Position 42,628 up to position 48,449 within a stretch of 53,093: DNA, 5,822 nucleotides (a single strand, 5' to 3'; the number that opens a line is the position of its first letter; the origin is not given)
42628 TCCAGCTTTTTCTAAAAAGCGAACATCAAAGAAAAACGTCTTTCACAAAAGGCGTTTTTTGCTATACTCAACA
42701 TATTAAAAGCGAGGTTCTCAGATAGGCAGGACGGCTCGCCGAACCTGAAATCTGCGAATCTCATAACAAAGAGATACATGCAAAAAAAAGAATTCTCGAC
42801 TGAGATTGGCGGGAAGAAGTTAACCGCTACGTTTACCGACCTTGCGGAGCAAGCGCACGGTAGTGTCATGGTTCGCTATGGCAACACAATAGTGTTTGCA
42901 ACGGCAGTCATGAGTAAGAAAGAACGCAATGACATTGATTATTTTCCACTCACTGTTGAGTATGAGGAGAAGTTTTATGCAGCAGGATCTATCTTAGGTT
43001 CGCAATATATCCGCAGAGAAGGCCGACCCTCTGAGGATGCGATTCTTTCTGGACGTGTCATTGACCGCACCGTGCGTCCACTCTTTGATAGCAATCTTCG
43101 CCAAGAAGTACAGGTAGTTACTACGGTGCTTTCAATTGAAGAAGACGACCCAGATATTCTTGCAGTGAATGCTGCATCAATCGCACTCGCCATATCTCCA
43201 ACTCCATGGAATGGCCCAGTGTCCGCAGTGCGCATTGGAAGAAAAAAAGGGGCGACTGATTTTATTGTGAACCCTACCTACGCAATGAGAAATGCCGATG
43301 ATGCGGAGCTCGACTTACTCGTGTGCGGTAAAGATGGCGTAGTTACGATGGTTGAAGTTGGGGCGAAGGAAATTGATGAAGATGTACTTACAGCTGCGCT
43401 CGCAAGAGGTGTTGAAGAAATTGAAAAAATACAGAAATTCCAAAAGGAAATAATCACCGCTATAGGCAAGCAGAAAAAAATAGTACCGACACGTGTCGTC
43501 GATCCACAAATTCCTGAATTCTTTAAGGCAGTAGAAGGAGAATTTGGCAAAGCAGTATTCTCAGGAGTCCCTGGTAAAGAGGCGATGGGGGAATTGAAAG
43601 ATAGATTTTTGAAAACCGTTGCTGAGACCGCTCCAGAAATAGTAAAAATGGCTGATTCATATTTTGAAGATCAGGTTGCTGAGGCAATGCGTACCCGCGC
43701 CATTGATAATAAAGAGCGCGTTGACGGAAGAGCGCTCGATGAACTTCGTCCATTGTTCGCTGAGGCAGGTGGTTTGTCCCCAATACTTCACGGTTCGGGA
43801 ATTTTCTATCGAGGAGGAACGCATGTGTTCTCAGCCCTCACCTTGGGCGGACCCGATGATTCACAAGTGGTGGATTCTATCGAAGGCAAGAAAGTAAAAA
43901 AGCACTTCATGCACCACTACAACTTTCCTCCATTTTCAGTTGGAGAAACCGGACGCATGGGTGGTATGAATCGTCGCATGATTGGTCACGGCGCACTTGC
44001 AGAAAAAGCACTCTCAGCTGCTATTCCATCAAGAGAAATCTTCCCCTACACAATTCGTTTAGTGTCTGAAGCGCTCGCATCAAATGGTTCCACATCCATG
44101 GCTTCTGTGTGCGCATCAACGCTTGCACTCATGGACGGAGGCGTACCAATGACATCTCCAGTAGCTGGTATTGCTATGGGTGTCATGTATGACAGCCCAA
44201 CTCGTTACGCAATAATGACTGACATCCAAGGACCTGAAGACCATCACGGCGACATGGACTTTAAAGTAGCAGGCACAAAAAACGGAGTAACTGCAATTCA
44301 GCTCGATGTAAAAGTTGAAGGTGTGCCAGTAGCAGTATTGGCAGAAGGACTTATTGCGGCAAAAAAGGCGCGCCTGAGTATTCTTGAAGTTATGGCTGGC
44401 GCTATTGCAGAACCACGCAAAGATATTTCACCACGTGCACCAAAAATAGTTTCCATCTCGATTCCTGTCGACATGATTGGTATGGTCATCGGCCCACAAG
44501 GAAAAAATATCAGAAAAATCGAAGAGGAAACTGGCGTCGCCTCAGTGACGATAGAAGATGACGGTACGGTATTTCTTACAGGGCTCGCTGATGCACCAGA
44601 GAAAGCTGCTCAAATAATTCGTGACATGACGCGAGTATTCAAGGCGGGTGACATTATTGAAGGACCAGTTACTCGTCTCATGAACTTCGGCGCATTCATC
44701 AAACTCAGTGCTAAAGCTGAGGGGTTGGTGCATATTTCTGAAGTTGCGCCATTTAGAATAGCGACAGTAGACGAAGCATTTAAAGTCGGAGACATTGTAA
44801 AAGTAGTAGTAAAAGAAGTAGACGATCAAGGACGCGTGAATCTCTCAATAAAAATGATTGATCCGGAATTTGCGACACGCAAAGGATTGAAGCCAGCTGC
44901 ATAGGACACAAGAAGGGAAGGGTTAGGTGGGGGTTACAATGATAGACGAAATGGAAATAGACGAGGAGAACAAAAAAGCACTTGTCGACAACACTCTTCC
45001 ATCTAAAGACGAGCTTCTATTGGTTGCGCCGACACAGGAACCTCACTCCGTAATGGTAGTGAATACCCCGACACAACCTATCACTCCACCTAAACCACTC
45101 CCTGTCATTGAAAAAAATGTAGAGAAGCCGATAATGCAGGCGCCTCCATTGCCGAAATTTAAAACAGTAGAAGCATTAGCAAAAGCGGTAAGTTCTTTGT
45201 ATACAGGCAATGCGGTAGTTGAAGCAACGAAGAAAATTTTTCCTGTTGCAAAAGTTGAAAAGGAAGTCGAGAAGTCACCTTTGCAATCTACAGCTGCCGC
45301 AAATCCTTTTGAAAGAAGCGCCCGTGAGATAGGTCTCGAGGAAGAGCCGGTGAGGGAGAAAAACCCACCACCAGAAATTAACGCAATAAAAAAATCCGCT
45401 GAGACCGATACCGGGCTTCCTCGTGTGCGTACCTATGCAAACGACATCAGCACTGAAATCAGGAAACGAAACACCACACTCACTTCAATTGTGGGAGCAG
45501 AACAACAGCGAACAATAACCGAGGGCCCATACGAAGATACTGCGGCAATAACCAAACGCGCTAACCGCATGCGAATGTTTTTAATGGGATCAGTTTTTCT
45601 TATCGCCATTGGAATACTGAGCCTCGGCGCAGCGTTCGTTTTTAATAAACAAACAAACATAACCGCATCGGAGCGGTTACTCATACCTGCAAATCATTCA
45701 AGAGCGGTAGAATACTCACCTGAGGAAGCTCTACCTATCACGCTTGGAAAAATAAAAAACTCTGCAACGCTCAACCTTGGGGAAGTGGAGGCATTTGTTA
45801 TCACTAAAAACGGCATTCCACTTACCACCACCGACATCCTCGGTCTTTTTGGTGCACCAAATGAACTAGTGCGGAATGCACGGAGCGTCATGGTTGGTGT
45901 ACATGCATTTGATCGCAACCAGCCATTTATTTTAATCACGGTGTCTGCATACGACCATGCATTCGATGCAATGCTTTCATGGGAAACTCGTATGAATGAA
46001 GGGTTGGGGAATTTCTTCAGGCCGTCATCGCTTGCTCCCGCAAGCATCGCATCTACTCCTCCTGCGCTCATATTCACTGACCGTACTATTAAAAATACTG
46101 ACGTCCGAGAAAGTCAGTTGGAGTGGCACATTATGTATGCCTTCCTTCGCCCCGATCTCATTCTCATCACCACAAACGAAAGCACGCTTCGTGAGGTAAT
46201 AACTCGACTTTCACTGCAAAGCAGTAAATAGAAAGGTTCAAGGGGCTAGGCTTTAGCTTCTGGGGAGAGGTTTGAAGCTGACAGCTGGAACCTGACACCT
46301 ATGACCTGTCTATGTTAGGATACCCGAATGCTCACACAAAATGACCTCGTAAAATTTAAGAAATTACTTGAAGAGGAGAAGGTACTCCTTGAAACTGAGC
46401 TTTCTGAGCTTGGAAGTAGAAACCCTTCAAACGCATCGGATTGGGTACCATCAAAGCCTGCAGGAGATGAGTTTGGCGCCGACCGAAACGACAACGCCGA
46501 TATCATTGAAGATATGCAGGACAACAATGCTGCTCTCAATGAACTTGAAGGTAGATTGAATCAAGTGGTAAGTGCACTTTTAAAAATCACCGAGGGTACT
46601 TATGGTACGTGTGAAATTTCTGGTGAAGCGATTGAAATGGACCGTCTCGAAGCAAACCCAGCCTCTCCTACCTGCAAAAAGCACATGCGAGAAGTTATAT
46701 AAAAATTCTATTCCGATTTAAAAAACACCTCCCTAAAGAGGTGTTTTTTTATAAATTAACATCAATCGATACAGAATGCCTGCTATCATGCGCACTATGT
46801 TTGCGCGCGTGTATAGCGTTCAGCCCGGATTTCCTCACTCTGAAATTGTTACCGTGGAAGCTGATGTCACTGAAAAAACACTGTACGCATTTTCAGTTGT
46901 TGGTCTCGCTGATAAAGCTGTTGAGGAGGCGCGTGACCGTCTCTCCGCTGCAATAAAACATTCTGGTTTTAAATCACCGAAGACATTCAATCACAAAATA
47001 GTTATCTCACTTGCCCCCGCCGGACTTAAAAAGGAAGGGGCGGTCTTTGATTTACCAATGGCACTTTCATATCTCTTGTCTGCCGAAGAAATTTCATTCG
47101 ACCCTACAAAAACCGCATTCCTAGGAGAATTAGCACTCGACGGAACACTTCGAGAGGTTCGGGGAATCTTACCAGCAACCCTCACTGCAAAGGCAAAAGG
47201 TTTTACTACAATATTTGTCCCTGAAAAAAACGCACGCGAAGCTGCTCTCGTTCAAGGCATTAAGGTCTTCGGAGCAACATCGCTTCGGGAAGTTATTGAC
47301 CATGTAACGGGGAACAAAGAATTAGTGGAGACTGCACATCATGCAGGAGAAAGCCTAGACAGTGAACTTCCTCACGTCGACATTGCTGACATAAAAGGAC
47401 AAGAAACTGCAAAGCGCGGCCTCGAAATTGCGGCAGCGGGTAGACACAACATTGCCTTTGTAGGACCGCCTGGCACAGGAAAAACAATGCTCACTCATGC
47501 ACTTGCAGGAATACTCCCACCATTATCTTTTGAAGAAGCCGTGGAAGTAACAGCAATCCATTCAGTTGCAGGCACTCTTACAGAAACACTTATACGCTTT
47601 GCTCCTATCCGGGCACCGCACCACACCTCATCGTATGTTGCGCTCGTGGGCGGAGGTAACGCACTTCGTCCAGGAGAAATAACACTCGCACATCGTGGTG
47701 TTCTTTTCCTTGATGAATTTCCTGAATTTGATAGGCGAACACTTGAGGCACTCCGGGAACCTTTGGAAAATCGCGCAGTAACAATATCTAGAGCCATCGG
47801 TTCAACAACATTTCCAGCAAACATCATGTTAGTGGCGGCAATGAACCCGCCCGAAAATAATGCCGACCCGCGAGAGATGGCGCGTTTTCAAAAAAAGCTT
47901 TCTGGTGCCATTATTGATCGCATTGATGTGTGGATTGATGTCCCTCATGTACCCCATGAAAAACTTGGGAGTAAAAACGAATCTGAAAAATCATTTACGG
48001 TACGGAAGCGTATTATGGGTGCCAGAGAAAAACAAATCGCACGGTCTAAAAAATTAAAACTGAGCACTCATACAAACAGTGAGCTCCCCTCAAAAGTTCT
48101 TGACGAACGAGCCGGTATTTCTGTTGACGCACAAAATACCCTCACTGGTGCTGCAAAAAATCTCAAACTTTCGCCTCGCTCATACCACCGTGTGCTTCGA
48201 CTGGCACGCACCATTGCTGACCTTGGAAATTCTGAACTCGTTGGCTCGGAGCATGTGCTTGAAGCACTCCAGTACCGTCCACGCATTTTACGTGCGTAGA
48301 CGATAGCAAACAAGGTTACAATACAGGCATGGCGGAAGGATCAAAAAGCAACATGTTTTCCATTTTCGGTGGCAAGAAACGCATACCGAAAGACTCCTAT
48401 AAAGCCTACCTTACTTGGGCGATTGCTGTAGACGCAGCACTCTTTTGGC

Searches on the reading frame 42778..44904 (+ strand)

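Call 77: search_protein_families(library=pfam, proteins=[window:42778-44904:+], max_evalue=0.0001)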
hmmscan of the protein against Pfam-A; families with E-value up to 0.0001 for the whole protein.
window:42778-44904:+ (708 aa): 5 families
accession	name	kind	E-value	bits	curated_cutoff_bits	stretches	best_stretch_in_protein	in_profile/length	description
PF01138.27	RNase_PH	-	6.2e-48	162.9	25.5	2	20-140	9-127/130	3' exoribonuclease family, domain 1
PF00575.29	S1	-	4e-16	59.6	22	1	621-692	2-74/74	S1 RNA binding domain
PF00013.35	KH_1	-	9.3e-13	48.2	21.5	1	558-615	2-65/66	KH domain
PF03725.20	RNase_PH_C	-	3.2e-11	43.4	20.8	1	146-212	1-65/67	3' exoribonuclease family, domain 2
PF22675.2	KH-I_KHDC4-BBP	-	9e-05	22.7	30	0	565-602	6-42/76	KHDC4/BBP-like, KH-domain type I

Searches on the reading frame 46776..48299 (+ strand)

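Call 77: search_protein_families(library=pfam, proteins=[window:46776-48299:+], max_evalue=0.0001)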
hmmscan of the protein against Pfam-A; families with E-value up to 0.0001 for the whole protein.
window:46776-48299:+ (507 aa): 7 families
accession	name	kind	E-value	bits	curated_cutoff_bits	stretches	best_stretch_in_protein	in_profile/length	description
PF01078.27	Mg_chelatase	-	1.2e-75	253.9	20.3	1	202-396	1-206/207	Magnesium chelatase, subunit ChlI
PF13541.12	ChlI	-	3.8e-36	124.1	27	1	27-152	1-121/121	Subunit ChlI of Mg-chelatase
PF13335.12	Mg_chelatase_C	-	3.4e-25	88.9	26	1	404-501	2-94/94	Magnesium chelatase, subunit ChlI C-terminal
PF00493.29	MCM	-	1.2e-13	51.1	23.3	1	217-388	51-203/224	MCM P-loop domain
PF07728.20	AAA_5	-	2.5e-09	37.7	22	1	227-364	3-132/139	AAA domain (dynein-related subfamily)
PF00004.35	AAA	-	1.1e-05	26.3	21.2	1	227-373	2-125/131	ATPase family associated with various cellular activities (AAA)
PF00158.32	Sigma54_activat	-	1.8e-05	24.9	20.2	0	215-358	14-143/168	Sigma-54 interaction domain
